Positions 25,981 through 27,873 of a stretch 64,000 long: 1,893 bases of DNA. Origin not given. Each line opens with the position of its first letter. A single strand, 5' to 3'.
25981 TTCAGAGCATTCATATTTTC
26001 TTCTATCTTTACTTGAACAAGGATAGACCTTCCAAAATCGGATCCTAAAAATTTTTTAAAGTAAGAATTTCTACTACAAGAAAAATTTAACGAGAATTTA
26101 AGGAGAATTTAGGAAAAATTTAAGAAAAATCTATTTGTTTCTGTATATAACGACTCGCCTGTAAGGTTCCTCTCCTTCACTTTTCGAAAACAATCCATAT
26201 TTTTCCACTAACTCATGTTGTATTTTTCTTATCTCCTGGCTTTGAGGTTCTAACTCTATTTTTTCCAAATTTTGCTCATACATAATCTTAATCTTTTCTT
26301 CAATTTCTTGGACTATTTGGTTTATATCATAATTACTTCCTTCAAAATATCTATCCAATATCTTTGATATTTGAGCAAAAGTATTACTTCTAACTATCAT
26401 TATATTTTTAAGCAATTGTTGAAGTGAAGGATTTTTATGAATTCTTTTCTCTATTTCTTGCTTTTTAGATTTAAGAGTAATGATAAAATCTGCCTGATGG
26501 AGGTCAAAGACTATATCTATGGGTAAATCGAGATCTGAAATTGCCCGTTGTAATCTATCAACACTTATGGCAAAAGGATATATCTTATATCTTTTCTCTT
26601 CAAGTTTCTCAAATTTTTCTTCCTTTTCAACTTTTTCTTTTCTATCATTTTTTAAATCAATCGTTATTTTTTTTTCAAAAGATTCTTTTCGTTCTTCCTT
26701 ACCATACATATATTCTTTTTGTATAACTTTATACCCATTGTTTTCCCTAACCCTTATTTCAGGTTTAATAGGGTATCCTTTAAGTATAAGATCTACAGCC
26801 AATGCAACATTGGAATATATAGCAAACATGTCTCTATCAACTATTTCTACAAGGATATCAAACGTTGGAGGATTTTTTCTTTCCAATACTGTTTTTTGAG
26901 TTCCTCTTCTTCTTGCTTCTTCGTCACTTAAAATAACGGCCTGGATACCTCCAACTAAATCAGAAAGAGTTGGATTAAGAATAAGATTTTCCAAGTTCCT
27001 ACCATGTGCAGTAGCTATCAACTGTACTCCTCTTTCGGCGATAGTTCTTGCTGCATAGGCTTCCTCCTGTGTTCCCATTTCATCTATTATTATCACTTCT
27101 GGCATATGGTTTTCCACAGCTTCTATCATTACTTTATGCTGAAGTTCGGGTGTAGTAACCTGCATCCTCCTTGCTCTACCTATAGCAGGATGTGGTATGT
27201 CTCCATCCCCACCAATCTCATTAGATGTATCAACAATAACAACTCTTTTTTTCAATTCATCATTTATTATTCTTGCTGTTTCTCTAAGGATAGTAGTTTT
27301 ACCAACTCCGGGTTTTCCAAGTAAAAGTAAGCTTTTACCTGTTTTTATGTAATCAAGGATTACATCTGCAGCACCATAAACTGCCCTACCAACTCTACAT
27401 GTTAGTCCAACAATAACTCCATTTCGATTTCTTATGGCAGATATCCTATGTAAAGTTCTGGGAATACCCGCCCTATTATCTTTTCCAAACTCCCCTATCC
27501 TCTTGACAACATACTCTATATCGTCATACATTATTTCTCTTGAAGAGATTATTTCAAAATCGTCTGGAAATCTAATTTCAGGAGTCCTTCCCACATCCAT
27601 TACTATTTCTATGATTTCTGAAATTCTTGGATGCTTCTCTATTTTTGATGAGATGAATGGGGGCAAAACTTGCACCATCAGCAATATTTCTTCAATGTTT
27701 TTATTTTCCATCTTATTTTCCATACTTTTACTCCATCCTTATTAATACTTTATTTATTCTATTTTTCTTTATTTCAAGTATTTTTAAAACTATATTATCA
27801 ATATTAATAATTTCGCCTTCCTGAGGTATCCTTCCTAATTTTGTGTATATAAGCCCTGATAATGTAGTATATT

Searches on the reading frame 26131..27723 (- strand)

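Call 59: search_protein_families(library=pfam, proteins=[window:26131-27723:-], max_evalue=0.00001)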
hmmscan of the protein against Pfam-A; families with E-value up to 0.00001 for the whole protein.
window:26131-27723:- (530 aa): 4 families
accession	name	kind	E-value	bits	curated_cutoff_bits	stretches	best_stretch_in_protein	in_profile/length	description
PF25516.1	PTPase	-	3.2e-16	59.4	27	1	380-460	2-79/79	Phosphotyrosine protein phosphatase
PF19568.5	Spore_III_AA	-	1.4e-15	57.6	27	1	104-259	116-277/306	Sporulation stage III, protein AA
PF01424.28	R3H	-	1.1e-14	54.7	26.8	1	469-528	5-60/60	R3H domain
PF00004.35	AAA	-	4.5e-06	27.6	21.2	0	132-216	1-66/131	ATPase family associated with various cellular activities (AAA)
